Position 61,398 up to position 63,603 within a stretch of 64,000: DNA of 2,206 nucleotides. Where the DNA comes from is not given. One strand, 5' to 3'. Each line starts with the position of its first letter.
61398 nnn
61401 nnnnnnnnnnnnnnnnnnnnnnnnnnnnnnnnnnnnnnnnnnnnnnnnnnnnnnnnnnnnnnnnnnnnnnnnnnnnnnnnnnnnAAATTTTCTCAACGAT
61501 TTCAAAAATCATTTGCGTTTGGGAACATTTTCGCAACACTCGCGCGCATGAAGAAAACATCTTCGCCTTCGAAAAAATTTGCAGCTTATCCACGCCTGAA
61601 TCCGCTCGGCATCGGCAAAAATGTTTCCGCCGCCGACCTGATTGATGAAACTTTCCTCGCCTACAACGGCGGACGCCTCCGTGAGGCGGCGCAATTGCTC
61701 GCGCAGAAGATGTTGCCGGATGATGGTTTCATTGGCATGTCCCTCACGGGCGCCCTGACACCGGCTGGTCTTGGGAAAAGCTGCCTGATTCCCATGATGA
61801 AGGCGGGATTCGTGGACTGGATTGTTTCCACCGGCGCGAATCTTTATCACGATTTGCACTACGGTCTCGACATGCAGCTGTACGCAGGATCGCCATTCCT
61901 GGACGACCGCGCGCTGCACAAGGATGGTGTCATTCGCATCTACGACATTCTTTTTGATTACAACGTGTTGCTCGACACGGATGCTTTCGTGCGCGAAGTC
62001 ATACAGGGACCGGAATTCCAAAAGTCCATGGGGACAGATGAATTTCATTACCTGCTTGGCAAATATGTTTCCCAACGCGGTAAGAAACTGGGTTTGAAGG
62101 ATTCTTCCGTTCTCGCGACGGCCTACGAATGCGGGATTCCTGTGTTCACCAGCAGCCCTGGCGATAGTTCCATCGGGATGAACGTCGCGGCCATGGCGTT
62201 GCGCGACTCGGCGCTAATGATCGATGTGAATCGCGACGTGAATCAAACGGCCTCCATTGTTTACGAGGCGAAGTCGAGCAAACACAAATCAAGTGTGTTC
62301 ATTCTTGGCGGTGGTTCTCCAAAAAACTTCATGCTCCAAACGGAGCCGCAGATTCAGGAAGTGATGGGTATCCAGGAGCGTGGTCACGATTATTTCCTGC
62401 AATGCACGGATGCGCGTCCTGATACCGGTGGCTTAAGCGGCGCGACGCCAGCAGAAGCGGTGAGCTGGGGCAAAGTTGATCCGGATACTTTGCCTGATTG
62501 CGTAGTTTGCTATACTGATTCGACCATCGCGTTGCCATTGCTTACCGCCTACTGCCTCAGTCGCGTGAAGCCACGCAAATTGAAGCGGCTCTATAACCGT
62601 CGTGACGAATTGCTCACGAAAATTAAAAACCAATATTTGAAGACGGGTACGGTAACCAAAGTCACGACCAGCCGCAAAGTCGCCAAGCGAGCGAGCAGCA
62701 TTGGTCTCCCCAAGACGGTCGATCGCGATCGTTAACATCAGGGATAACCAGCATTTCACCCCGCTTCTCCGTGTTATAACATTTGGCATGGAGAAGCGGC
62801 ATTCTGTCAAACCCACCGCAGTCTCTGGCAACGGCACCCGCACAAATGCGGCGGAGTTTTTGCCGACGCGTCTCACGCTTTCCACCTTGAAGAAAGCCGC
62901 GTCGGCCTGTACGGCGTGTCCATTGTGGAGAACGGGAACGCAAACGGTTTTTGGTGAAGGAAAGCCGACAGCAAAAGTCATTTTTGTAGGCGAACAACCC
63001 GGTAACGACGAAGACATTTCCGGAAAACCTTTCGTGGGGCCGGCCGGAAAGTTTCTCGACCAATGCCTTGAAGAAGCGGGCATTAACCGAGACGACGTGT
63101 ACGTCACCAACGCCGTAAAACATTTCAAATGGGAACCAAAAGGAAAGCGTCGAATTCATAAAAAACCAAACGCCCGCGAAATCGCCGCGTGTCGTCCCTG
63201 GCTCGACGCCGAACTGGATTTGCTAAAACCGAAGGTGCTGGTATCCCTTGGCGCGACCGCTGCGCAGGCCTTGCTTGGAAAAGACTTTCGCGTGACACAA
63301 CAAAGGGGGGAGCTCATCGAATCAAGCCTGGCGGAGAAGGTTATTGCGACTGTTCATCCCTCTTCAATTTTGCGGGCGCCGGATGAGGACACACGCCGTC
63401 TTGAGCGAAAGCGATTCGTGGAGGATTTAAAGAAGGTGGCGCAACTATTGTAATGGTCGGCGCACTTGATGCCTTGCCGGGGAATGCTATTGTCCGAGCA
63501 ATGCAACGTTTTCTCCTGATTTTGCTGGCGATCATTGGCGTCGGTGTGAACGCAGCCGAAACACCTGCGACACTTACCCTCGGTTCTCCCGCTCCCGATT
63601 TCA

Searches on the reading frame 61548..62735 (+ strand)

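Call 68: search_protein_families(library=pfam, proteins=[window:61548-62735:+], max_evalue=0.0001)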
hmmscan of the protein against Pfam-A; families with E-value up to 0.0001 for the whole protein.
window:61548-62735:+ (395 aa): 1 family
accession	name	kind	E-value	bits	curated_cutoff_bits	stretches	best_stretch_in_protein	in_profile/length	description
PF01916.23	DS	-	3.1e-70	237.2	27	1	38-335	10-287/288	Deoxyhypusine synthase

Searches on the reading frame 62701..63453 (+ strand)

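Call 68: search_protein_families(library=pfam, proteins=[window:62701-63453:+], max_evalue=0.0001)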
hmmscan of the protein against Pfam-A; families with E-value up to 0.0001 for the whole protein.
window:62701-63453:+ (250 aa): 1 family
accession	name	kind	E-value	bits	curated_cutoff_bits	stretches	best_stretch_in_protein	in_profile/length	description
PF03167.25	UDG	-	5.7e-38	130.6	24.3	1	84-244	1-141/141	Uracil DNA glycosylase superfamily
